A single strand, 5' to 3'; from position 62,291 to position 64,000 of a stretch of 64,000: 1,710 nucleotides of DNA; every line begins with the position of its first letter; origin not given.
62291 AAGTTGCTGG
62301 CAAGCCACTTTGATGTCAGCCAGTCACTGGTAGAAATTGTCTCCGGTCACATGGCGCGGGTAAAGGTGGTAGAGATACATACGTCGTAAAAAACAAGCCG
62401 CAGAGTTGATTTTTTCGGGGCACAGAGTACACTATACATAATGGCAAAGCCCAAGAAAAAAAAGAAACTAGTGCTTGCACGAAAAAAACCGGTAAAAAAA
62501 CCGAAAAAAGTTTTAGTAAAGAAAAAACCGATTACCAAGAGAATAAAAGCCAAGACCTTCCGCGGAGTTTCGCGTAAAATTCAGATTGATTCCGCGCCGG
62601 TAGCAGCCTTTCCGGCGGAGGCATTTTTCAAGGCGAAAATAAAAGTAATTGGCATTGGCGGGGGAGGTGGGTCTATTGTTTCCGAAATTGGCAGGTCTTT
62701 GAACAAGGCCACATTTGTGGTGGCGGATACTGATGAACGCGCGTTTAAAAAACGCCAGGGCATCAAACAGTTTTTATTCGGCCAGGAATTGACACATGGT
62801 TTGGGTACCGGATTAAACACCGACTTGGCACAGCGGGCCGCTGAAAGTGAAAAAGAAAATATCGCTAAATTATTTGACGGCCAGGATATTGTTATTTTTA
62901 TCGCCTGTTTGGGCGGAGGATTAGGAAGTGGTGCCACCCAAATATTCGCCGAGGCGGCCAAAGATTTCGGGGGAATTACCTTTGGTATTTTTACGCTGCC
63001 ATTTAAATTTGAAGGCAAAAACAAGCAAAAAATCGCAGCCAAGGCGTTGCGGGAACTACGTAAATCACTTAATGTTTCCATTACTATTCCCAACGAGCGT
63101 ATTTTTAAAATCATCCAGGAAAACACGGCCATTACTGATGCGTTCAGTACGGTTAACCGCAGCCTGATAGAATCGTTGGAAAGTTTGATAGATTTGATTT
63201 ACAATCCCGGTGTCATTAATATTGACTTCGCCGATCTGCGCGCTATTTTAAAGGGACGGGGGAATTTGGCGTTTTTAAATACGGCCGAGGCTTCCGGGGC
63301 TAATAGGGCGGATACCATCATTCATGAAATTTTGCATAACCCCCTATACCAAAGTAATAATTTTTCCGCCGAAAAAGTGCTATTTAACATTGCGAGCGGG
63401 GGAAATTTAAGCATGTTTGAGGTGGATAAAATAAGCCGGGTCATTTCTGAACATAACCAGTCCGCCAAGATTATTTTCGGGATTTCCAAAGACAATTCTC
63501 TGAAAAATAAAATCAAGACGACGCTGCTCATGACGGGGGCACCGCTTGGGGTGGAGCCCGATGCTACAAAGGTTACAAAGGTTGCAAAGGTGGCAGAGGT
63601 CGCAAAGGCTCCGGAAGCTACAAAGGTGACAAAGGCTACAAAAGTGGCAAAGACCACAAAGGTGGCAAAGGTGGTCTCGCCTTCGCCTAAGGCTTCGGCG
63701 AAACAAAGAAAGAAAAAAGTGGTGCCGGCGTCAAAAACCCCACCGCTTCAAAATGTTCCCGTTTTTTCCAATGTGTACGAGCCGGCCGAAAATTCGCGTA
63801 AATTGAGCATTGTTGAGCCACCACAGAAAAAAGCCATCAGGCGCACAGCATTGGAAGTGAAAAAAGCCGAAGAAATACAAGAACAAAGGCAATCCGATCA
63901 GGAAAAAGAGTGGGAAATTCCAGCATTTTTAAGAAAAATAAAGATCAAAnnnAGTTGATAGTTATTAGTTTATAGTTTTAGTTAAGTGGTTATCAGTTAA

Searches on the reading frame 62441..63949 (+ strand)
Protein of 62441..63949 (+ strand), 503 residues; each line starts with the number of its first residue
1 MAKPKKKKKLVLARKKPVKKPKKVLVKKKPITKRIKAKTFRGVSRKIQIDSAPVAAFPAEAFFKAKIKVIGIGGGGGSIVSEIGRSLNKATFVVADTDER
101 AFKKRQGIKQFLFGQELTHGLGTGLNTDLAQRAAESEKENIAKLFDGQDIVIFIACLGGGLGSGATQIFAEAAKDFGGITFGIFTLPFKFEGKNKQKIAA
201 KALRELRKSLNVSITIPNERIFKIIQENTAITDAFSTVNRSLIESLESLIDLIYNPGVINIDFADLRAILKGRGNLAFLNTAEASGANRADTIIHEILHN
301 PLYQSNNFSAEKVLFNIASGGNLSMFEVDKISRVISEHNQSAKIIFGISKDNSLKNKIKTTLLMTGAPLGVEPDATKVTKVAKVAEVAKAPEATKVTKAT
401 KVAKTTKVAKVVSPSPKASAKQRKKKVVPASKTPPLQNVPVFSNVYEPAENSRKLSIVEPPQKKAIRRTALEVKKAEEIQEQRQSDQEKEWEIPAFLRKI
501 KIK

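Call 91: search_protein_families(library=pfam, proteins=[window:62441-63949:+], max_evalue=0.001)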
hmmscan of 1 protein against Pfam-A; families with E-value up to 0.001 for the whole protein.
window:62441-63949:+ (503 aa): 2 families
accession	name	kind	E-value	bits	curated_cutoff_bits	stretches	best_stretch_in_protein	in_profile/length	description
PF00091.31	Tubulin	-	9.4e-31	108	33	1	66-226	1-190/190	Tubulin/FtsZ family, GTPase domain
PF12327.13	FtsZ_C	-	1.7e-15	57.5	27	1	277-366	3-93/95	FtsZ family, C-terminal domain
